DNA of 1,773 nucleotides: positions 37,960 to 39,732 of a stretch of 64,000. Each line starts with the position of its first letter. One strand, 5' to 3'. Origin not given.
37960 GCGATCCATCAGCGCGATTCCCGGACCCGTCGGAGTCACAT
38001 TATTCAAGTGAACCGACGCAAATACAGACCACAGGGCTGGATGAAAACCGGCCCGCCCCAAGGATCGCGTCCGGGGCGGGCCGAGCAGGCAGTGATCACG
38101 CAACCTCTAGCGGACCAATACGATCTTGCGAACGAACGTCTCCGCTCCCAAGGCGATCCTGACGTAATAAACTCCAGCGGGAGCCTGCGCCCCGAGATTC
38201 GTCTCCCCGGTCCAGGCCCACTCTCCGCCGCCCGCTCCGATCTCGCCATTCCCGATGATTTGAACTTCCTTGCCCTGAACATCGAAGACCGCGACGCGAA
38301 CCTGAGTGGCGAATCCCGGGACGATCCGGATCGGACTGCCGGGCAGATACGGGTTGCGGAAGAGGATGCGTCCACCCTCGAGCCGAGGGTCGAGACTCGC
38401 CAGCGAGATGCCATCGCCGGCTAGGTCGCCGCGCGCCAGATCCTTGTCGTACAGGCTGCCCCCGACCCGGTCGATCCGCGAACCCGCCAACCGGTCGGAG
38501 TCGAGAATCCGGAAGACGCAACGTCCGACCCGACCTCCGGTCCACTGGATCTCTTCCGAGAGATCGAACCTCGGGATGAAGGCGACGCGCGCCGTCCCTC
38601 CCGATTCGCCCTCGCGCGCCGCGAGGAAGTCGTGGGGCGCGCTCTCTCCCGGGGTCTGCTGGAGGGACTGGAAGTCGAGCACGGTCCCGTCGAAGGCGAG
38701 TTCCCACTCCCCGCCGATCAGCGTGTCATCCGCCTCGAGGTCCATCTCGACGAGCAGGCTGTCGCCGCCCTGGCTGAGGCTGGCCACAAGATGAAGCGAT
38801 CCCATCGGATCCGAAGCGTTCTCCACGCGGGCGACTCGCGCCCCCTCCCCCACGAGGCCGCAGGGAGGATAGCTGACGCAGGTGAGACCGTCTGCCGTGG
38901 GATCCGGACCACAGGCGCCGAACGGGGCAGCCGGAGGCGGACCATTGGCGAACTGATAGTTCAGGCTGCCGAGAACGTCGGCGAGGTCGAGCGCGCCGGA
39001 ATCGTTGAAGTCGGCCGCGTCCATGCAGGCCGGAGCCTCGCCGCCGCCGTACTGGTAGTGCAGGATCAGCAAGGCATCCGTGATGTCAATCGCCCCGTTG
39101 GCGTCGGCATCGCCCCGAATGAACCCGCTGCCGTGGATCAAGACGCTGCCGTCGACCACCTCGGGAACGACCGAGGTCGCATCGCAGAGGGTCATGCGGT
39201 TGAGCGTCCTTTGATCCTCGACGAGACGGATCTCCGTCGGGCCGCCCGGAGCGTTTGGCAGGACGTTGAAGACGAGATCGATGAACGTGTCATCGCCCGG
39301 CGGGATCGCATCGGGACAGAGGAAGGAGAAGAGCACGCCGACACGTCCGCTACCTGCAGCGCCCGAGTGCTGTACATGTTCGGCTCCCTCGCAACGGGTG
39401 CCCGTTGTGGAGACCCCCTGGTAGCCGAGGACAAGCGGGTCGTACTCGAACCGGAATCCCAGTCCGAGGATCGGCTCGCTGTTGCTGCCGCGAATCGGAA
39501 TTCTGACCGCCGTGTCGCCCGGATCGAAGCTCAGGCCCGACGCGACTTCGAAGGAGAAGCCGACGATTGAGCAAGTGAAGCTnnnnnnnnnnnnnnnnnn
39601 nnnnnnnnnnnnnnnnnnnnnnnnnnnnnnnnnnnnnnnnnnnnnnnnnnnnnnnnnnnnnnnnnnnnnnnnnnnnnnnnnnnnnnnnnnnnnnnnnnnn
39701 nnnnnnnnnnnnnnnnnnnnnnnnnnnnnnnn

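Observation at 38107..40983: Cohesin and dockerin in the same polypeptide together with duplicated CARDB domains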

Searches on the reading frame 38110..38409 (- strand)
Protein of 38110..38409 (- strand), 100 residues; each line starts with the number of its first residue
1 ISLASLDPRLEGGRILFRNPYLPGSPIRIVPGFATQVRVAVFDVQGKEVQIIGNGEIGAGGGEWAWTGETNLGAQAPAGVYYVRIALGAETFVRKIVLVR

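Call 7: search_protein_families(library=pfam, proteins=[window:38110-38409:-], max_evalue=10)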
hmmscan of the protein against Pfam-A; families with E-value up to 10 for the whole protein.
seq(100 aa): 4 families
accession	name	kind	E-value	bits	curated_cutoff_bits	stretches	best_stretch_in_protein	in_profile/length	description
PF13860.13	FlgD_ig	-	1.6e-09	38.1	27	1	31-86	19-74/79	FlgD Ig-like domain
PF18962.6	Por_Secre_tail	-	0.0082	16.9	27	1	35-97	20-74/75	Secretion system C-terminal sorting domain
PF13585.12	CHU_C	-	0.028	15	27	1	35-87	27-72/86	CHU_C Type IX secretion signal domain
PF18705.7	DUF5643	-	0.19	12.2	34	1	37-67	48-78/115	Family of unknown function (DUF5643)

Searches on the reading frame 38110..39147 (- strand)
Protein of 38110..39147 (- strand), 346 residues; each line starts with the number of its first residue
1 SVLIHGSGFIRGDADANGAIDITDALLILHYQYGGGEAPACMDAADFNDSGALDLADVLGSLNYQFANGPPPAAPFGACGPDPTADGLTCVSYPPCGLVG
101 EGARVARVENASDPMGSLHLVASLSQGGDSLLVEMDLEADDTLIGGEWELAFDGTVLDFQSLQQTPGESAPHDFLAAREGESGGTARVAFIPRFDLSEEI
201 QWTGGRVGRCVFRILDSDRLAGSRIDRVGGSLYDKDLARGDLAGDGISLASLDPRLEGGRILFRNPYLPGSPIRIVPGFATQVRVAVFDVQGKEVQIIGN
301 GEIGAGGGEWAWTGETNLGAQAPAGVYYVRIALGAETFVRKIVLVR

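Call 38: find_related_loci(query=A4, collection=genome_contigs, flank=6000)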
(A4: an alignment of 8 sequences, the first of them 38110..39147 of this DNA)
Query A4 (346 aa) in genome_contigs; peptide patterns used: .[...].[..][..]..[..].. (x = any residue, [..] = any of these).
212 stretches matched a pattern; 175 encode a relative of the query (tblastn E <= 1e-3); the best 80 are kept; 80 distinct loci.
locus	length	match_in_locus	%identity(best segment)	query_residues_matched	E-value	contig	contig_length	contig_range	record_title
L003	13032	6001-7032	34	1-346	3e-48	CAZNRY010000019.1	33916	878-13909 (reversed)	MAG TPA_asm: uncultured bacterium isolate SRP302447_co3_234 genome assembly, contig: NODE_3426_length_33916_cov_5.924869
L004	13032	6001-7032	33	4-346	1e-44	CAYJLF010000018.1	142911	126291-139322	MAG TPA_asm: uncultured bacterium isolate ERP124720_co1_184 genome assembly, contig: NODE_151_length_142911_cov_13.37709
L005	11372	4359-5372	35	8-346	1e-53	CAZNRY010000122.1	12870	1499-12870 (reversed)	MAG TPA_asm: uncultured bacterium isolate SRP302447_co3_234 genome assembly, contig: NODE_13612_length_12870_cov_7.65813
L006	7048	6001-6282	51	3-96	2e-24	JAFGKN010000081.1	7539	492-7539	MAG: Planctomycetota bacterium isolate Zod_Metabat.340 k87_624610, whole genome shotgun sequence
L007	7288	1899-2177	52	9-101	1e-24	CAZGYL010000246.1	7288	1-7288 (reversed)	MAG TPA_asm: uncultured Planctomycetia bacterium isolate binchicken_co6_198 genome assembly, contig: NODE_13291_length_7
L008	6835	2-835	53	9-96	9e-23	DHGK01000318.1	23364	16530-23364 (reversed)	MAG TPA_asm: Planctomycetes bacterium UBA4800 UBA4800_contig_78519, whole genome shotgun sequence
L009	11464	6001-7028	44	4-100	8e-23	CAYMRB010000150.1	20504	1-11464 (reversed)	MAG TPA_asm: uncultured Planctomycetia bacterium isolate SRP077602_co5_567 genome assembly, contig: NODE_12717_length_20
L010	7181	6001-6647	54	9-97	2e-22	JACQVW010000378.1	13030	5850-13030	MAG: Planctomycetota bacterium isolate NC_groundwater_1473_Ag_S-0.65um_71_22 S_p65_S5_coassembly_k141_2327289, whole gen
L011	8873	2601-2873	48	6-96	3e-22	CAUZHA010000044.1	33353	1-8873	MAG: Planctomycetes bacterium UBA1146 isolate CB11b_AW.20 genome assembly, contig: Ga0310124_10000310, whole genome shot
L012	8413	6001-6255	49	9-93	2e-21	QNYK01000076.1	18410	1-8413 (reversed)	MAG: Bacillota bacterium isolate MAG 7 Ga0232646_1000651, whole genome shotgun sequence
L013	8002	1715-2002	49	2-96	2e-21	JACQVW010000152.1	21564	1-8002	MAG: Planctomycetota bacterium isolate NC_groundwater_1473_Ag_S-0.65um_71_22 S_p65_S5_coassembly_k141_913892, whole geno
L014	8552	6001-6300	45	9-108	4e-21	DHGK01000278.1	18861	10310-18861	MAG TPA_asm: Planctomycetes bacterium UBA4800 UBA4800_contig_50735, whole genome shotgun sequence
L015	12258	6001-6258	52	11-96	8e-21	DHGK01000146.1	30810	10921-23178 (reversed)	MAG TPA_asm: Planctomycetes bacterium UBA4800 UBA4800_contig_16052, whole genome shotgun sequence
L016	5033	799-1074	50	6-96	1e-20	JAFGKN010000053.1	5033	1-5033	MAG: Planctomycetota bacterium isolate Zod_Metabat.340 k87_411689, whole genome shotgun sequence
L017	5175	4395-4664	44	7-96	2e-20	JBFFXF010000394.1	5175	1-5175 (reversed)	MAG: Planctomycetota bacterium isolate Mix_sand01.2020.11.D.10 k141_3895937_length_5175_cov_14.2557, whole genome shotgu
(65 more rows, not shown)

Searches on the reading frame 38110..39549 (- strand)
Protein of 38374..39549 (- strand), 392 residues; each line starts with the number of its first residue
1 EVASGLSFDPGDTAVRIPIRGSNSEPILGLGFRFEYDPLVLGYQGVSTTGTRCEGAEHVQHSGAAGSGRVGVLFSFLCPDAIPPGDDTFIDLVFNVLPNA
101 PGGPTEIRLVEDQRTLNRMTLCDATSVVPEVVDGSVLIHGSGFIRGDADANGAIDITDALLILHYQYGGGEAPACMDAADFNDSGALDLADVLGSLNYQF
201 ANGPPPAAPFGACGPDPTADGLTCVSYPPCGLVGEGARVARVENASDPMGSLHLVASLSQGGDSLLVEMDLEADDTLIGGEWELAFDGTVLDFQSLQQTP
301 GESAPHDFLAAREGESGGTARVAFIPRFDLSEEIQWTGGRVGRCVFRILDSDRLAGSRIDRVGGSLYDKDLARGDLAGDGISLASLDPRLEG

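Call 31: predict_structure(protein=window:38374-39549:-)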
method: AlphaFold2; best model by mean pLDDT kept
length: 392 residues; sequences in the alignment: 1
mean_pLDDT: 38.1   pTM: 0.28
mean pLDDT of the five models: 38.1, 35.9, 30.0, 27.6, 23.6
residues with pLDDT >= 90: 0; 70-90: 0; 50-70: 77; < 50: 315
segments of 3 or more residues with pLDDT < 50: 58-66, 97-105, 110-392
pLDDT, mean of each block of 10 residues (from residue 1): 52 61 57 57 49 51 45 58 63 51 49 32 26 26 34 35 33 35 38 37 31 32 28 27 31 37 37 35 36 28 25 28 33 32 32 34 31 33 31 25
secondary structure, 60 per line:
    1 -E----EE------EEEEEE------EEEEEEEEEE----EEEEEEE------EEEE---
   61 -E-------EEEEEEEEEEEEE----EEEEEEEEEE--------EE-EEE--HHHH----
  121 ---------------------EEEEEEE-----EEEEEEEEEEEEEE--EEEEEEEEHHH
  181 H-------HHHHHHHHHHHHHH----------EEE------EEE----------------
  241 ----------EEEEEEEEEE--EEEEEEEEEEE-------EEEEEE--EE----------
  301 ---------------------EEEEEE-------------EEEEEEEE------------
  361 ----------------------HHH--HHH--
elements in order: E15-20 E27-36 E41-47 E54-57 E70-82 E87-96 E108-110 H113-116 E142-148 E154-167 E170-177 H178-181 H189-202 E213-215 E222-224 E251-260 E263-273 E281-286 E322-327 E341-348

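Call 43: predict_structure(alignment_id=A3)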
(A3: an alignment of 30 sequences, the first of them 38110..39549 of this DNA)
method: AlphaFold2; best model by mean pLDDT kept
length: 480 residues; sequences in the alignment: 30
mean_pLDDT: 81.9   pTM: 0.61
mean pLDDT of the five models: 81.9, 80.9, 78.8, 77.8, 77.4
residues with pLDDT >= 90: 220; 70-90: 161; 50-70: 62; < 50: 37
segments of 3 or more residues with pLDDT < 50: 112-131, 134-138, 233-241
pLDDT, mean of each block of 10 residues (from residue 1): 64 81 74 81 76 60 76 66 72 83 69 39 40 48 89 93 95 94 96 97 94 86 78 47 70 89 90 91 97 92 80 95 95 81 95 94 94 91 73 73 87 87 97 88 92 96 92 90
secondary structure, 60 per line:
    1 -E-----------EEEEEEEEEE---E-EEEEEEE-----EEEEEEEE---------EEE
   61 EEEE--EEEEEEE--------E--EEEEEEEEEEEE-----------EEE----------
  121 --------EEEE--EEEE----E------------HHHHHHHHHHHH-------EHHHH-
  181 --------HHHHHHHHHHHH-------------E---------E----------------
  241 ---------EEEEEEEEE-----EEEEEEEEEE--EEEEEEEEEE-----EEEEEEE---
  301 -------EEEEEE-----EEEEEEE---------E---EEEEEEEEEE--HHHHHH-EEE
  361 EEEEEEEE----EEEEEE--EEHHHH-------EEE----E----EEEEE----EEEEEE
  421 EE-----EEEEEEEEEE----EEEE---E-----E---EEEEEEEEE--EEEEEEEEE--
elements in order: E14-23 E29-35 E41-48 E58-64 E67-73 E85-96 E108-110 E129-132 E135-138 H156-167 H176-179 H189-200 E250-258 E264-273 E276-285 E291-297 E308-313 E319-325 E339-348 H351-356 E358-368 E373-378 H383-386 E394-396 E406-410 E415-422 E428-437 E442-445 E459-467 E470-478

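Call 46: fold_search(model_id=the predicted structure, library=pdb)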
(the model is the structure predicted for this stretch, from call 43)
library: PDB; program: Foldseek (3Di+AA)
matches with E <= 10: 1845; with E <= 0.001: 227
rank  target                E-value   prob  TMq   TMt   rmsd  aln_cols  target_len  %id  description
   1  2w1n                  8.4e-09  1.00  0.23  0.47  22.1       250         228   14  cohesin and fibronectin type-III double module construct from the Clostridium perfringens glycoside hydrolase GH84C (released 2009-02-03)
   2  3l8q_A                2.5e-08  1.00  0.22  0.29  23.3       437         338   11  Structure analysis of the type II cohesin dyad from the adaptor ScaA scaffoldin of Acetivibrio cellulolyticus (released 2010-05-05)
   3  3kcp_A                2.8e-08  1.00  0.25  0.37  14.8       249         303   16  Crystal structure of interacting Clostridium thermocellum multimodular components (released 2010-02-09)
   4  4fl4_L                3.3e-08  1.00  0.24  0.36  16.2       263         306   14  Scaffoldin conformation and dynamics revealed by a ternary complex from the Clostridium thermocellum cellulosome (released 2012-06-27)
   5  3l8q_D                3.6e-08  1.00  0.21  0.29  22.8       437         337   11  Structure analysis of the type II cohesin dyad from the adaptor ScaA scaffoldin of Acetivibrio cellulolyticus (released 2010-05-05)
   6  8beg_B                5.3e-08  1.00  0.19  0.15  27.4       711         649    8  Structure of Ig-like domains from PrgB (released 2022-11-30)
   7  3l8q_B                5.9e-08  1.00  0.20  0.27  23.8       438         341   11  Structure analysis of the type II cohesin dyad from the adaptor ScaA scaffoldin of Acetivibrio cellulolyticus (released 2010-05-05)
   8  5nrm_A                6.6e-08  1.00  0.23  0.70   4.1       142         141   18  Crystal structure of the sixth cohesin from Acetivibrio cellulolyticus' scaffoldin B in complex with Cel5 dockerin S51 (released 2018-01-31)
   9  3l8q_C                9.7e-08  1.00  0.23  0.32  10.1       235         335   12  Structure analysis of the type II cohesin dyad from the adaptor ScaA scaffoldin of Acetivibrio cellulolyticus (released 2010-05-05)
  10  5nrk_A                1.0e-07  1.00  0.24  0.74   3.0       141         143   16  Crystal structure of the sixth cohesin from Acetivibrio cellulolyticus' scaffoldin B in complex with Cel5 dockerin S15 (released 2018-01-31)
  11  8beg_A                1.3e-07  1.00  0.18  0.14  26.7       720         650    9  Structure of Ig-like domains from PrgB (released 2022-11-30)
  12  4fl4_I                1.5e-07  1.00  0.26  0.39  13.3       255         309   14  Scaffoldin conformation and dynamics revealed by a ternary complex from the Clostridium thermocellum cellulosome (released 2012-06-27)
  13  4fl4_C                1.9e-07  1.00  0.25  0.37  14.9       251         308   15  Scaffoldin conformation and dynamics revealed by a ternary complex from the Clostridium thermocellum cellulosome (released 2012-06-27)
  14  2vn5_A                3.4e-07  1.00  0.22  0.66   4.0       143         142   14  The Clostridium cellulolyticum dockerin displays a dual binding mode for its cohesin partner (released 2008-05-20)
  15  4fl4_B                3.4e-07  1.00  0.23  0.58   4.4       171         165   16  Scaffoldin conformation and dynamics revealed by a ternary complex from the Clostridium thermocellum cellulosome (released 2012-06-27)
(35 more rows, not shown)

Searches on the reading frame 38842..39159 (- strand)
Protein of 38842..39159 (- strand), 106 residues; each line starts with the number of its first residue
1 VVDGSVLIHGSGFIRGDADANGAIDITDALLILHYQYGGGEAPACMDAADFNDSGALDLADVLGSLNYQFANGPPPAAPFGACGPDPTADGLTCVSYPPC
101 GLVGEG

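Call 7: search_protein_families(library=pfam, proteins=[window:38842-39159:-], max_evalue=10)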
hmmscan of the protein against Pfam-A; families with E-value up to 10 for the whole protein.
seq(106 aa): 1 family
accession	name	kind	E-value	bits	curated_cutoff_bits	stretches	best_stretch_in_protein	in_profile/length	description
PF00404.24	Dockerin_1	-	0.00023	21.7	22.9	1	16-62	2-49/57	Dockerin type I domain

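Call 84: search_solved_structures(query=window:38857-39132:-, max_evalue=10, show_alignments=2)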
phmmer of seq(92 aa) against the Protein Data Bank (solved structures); distinct sequences matched with E-value up to 10: 18.
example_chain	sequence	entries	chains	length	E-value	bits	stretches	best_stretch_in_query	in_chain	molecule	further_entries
4uyp_B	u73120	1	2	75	2.3e-05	27.6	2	3-29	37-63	Cellulosomal scaffoldin adaptor protein B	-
4uyq_B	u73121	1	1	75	2.4e-05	27.5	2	4-29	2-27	Cellulosomal scaffoldin adaptor protein B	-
8x3a_A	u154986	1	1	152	0.0079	19.4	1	5-40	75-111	Serine protease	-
8x39_A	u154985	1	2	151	0.008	19.4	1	5-40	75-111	Serine protease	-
3ul4_B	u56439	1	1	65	0.029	17.6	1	5-55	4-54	Cellulosome enzyme, dockerin type I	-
5lxv_B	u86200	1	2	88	0.044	17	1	5-55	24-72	Carbohydrate-binding protein WP_009985128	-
2y3n_B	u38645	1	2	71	0.13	15.6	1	5-55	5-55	CELLULOSOMAL FAMILY-48 PROCESSIVE GLYCOSIDE HYDROLASE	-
1ohz_B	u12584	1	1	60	0.22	14.8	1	5-26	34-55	ENDO-1,4-BETA-XYLANASE Y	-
1daq_A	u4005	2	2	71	0.23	14.8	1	5-55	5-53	ENDOGLUCANASE SS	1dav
2mte_A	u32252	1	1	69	0.23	14.8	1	5-55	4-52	Cellulose 1,4-beta-cellobiosidase (reducing end) CelS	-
5nrk_B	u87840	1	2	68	0.23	14.7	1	7-49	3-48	DocCel5: Type I dockerin repeat domain from A. cellulolyticus family 5 endoglucanase WP_01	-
5m2s_B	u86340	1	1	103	0.36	14.1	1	5-25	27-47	Doc8: Type I dockerin repeat domain from family 9 glycoside hydrolase WP_009982745[Ruminoc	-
5m2o_B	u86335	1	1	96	0.43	13.9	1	6-26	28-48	Group I Dockerin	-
2ccl_B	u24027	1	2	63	0.5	13.6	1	5-26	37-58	ENDO-1,4-BETA-XYLANASE Y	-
4i7u_A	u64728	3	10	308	1.1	12.6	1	33-80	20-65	Dihydrodipicolinate synthase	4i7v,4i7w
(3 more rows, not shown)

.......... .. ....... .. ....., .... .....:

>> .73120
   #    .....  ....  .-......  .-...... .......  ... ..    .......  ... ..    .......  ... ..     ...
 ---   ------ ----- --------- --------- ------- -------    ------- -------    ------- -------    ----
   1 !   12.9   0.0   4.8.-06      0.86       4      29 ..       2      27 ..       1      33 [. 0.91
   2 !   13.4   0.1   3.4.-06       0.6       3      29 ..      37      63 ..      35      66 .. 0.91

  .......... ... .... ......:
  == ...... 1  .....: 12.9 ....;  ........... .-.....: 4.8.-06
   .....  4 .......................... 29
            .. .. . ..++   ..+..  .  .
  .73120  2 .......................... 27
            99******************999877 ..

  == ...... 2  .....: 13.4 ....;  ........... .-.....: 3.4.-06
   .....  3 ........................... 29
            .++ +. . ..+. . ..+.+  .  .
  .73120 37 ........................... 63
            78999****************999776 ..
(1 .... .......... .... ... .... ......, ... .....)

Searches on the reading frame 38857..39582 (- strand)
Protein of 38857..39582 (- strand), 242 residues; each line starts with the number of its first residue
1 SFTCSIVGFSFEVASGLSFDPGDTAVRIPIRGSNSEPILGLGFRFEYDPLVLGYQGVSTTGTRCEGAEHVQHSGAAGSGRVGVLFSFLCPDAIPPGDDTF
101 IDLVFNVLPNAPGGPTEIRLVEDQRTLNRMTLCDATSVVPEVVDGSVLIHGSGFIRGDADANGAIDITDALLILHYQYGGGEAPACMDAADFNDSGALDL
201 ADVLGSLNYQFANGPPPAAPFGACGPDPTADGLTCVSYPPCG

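Call 14: find_homologous_proteins(query=window:38857-39582:-, max_evalue=0.01)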
Query seq(242 aa) (242 aa): 24 proteins with E <= 0.01 among 1051 candidates.
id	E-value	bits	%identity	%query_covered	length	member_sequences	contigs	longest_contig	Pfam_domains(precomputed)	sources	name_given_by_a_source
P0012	5.1e-40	155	40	35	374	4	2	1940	PF00404.25,PF13499.13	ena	-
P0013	1.2e-30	125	29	87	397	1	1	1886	PF00404.25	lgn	-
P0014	2.2e-22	98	37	27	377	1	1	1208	-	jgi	jgi:hypothetical protein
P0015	1.3e-21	95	58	37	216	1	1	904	-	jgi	jgi:hypothetical protein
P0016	1.4e-20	92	56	38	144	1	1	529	PF11638.14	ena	-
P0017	4.0e-20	90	51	40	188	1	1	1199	-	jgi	jgi:hypothetical protein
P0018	2.2e-19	88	53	36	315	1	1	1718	PF13365.13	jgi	jgi:hypothetical protein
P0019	1.9e-17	81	55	36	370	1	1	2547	-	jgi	jgi:hypothetical protein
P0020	2.0e-17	81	55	38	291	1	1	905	PF00041.28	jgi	jgi:hypothetical protein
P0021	2.3e-17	81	35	67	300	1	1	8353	-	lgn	-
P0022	3.4e-17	81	56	34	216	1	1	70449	-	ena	-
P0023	8.7e-17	79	50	34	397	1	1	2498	-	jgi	-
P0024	8.9e-17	79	46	40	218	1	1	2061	-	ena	-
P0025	1.4e-16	79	51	37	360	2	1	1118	-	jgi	jgi:hypothetical protein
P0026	2.9e-16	77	47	36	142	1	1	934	-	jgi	jgi:hypothetical protein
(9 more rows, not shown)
